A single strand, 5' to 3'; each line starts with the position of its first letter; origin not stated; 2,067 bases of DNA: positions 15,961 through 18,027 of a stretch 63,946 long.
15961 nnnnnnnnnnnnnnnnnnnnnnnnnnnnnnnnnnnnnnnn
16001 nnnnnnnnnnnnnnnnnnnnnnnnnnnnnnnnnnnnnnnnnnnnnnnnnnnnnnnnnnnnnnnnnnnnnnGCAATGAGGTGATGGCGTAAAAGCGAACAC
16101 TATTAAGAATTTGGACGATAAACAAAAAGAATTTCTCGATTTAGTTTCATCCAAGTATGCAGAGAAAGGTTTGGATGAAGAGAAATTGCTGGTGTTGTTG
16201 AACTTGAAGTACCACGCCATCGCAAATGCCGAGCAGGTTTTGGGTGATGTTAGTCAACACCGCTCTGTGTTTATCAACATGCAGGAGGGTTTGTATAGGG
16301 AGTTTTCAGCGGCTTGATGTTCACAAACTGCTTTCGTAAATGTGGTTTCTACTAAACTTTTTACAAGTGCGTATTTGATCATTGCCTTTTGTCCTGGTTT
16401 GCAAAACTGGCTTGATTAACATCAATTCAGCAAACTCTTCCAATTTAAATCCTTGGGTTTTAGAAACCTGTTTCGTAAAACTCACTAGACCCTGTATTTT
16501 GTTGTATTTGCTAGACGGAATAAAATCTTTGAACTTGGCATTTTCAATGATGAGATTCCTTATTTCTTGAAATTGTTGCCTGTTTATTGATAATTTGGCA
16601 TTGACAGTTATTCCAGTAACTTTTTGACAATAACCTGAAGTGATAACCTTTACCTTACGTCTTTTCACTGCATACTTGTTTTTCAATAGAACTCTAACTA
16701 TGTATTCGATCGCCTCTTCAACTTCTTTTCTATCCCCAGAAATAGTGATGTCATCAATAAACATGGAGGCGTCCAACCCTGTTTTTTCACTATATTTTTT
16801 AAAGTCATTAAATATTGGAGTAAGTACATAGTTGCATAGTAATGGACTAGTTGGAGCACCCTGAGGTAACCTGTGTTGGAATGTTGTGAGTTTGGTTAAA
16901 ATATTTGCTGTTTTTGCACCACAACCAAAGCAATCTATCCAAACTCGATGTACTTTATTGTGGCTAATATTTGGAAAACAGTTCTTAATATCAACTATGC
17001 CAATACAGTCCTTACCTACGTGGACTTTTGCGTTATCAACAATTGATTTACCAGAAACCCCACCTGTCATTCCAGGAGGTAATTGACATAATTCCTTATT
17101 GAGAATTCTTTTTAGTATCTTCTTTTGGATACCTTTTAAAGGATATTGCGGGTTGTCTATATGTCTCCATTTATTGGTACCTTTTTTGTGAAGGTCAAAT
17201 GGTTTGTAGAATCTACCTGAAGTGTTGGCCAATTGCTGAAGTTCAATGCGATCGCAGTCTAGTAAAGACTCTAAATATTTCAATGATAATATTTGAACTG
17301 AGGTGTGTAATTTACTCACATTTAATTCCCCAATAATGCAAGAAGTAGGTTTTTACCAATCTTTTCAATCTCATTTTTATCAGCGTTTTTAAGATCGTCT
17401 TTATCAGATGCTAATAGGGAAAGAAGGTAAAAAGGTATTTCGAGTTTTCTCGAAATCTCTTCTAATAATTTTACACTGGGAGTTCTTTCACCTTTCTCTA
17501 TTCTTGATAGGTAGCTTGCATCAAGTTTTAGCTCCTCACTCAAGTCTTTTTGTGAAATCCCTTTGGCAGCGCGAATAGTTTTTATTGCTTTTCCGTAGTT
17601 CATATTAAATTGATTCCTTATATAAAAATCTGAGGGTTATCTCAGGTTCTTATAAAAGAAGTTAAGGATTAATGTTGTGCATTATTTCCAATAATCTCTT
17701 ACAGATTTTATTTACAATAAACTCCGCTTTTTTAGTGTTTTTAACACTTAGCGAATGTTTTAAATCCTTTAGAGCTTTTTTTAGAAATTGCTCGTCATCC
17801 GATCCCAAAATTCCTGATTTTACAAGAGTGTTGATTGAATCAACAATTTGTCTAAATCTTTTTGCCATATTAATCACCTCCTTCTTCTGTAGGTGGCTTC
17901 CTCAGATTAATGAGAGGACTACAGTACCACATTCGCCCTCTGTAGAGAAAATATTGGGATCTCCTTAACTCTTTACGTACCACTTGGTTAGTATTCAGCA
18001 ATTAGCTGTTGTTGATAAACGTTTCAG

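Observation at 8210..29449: About 21 kb integrated mobilisable element stacked with defence cargo, ending at tRNA-Gln and carrying two large serine recombinases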

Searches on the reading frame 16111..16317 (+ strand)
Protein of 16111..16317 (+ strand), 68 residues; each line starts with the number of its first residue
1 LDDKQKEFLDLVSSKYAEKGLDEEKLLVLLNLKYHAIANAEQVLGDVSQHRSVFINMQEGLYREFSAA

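Call 64: search_protein_families(library=pfam, proteins=[window:16111-16317:+], max_evalue=1)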
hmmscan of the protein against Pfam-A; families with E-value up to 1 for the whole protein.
window:16111-16317:+ (68 aa): 1 family
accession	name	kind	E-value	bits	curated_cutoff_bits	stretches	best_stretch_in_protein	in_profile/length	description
PF08463.15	EcoEI_R_C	-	9.2e-05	23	24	1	3-62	103-163/163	EcoEI R protein C-terminal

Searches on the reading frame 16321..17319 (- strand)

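Call 7: search_protein_families(library=pfam, proteins=[window:16321-17319:-], max_evalue=0.01)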
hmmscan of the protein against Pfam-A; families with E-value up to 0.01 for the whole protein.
window:16321-17319:- (332 aa): 1 family
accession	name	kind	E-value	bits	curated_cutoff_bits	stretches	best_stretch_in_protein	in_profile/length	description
PF00078.32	RVT_1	-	2.5e-24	86.6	29.6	1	44-238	2-204/205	Reverse transcriptase (RNA-dependent DNA polymerase)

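Call 13: search_protein_families(library=padloc, proteins=[window:16321-17319:-], max_evalue=0.001)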
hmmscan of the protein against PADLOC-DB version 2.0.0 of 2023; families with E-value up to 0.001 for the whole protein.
window:16321-17319:- (332 aa): 43 families (the best 25 are shown)
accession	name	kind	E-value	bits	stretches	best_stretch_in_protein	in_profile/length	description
PDLC02952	RT_VI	-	3.1e-73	244.5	1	9-290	5-276/279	-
PDLC02946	RT_III-A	-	1e-57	193.8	1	10-292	34-319/330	-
PDLC02941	RT_II-A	-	2.6e-55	185.7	1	10-303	13-299/309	-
PDLC02942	RT_III-A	-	6.4e-50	168.1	1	10-257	42-284/341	-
PDLC02940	RT_II-A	-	2.2e-49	166.4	1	27-288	201-456/477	-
PDLC02943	RT_III-A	-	2.7e-49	165.8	1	7-297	19-313/322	-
PDLC02960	RT-Protease_XI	-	3e-49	166.3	1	10-274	6-277/506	single gene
PDLC02959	RT-Protease_XI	-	3.6e-49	166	1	9-266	7-272/510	single gene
PDLC02956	RT_XIII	-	1.4e-47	160.8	2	148-304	269-427/469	-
PDLC02955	RT_X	-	2.2e-46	156.5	1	17-286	4-269/272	-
PDLC02962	RT-TIR_XII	-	1.8e-44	150.4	1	8-265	12-276/478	single gene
PDLC02945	RT_III-A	-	3.3e-44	149.4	2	147-262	198-312/362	-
PDLC03739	RT_Ec107-like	-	4e-44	149.2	1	25-257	24-252/307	retron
PDLC02961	RT-TIR_XII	-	9.5e-44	148.1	1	12-267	16-280/475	single gene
PDLC02968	RT-Toprim_I-C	-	1.1e-41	141.3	1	30-257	19-246/529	single gene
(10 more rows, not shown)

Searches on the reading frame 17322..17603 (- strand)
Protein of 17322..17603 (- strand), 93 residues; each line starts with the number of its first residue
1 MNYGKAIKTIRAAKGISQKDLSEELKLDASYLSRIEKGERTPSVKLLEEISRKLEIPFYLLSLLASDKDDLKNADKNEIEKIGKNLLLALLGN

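Call 7: search_protein_families(library=pfam, proteins=[window:17322-17603:-], max_evalue=0.01)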
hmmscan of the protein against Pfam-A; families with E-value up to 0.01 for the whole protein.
window:17322-17603:- (93 aa): 5 families
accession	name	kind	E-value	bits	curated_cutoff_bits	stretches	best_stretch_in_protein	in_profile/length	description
PF01381.28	HTH_3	-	8.4e-15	55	23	1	7-59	1-53/55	Helix-turn-helix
PF12844.13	HTH_19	-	4.6e-09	36.5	30.2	1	4-57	1-54/64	Helix-turn-helix domain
PF13560.12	HTH_31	-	3.8e-08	33.9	27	1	6-52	5-52/64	Helix-turn-helix domain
PF13413.12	HTH_25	-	9.9e-06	25.7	24.6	1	8-38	3-33/62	Helix-turn-helix domain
PF13443.12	HTH_26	-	0.00013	22.6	22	1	7-56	2-52/63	Cro/C1-type HTH DNA-binding domain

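Call 13: search_protein_families(library=padloc, proteins=[window:17322-17603:-], max_evalue=0.001)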
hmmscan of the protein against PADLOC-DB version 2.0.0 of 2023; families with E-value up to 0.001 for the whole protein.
window:17322-17603:- (93 aa): 21 families
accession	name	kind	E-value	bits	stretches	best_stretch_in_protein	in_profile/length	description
PDLC02926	HTH_VI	-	1.2e-24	84.4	1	2-86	1-84/92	-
PDLC04142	capH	-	4.4e-10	38.5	1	4-69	8-63/103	capH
PDLC03665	Control_protein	-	7.3e-10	37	1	3-56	9-63/77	control protein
PDLC03954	RmrA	-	3e-09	34.3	1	4-62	12-70/380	-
PDLC03666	Control_protein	-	2.1e-08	32.5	1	3-56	7-60/77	control protein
PDLC03668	Control_protein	-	2.2e-08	32.5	1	6-56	12-62/79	control protein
PDLC03947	RmrA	-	5.3e-08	30.1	1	5-60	14-69/383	-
PDLC03951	RmrA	-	2.4e-07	28.1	1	6-61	12-67/400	-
PDLC03953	RmrA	-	3.7e-07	27.7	1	4-66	7-69/373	-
PDLC03952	RmrA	-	2.8e-06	24.4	1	7-75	27-93/395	-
PDLC03664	Control_protein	-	3.2e-06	25.5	1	2-45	13-56/74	control protein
PDLC03948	RmrA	-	4.6e-06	23.8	1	8-58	14-64/397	-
PDLC03949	RmrA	-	1.3e-05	22.2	1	7-61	7-61/363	-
PDLC03956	RmrA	-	1.6e-05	22.1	1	7-66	13-75/399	-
PDLC03944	RmrA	-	1.9e-05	21.9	1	4-58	8-62/384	-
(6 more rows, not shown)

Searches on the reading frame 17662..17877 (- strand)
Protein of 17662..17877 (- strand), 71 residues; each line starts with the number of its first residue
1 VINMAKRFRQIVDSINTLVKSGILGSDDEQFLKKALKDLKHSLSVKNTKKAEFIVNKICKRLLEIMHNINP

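Call 64: search_protein_families(library=pfam, proteins=[window:17662-17877:-], max_evalue=1)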
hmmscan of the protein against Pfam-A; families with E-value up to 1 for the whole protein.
window:17662-17877:- (71 aa): 3 families
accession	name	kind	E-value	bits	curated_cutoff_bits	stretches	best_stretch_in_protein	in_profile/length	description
PF23099.1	UTP20_C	-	0.027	14.2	27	1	3-68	19-84/308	Small subunit processome component 20 homolog, C-terminal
PF24988.1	NEW1_HB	-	0.056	14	27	1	27-70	7-51/87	NEW1 helical bundle domain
PF14355.11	Abi_C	-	0.1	13.2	24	0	30-70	2-43/83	Abortive infection C-terminus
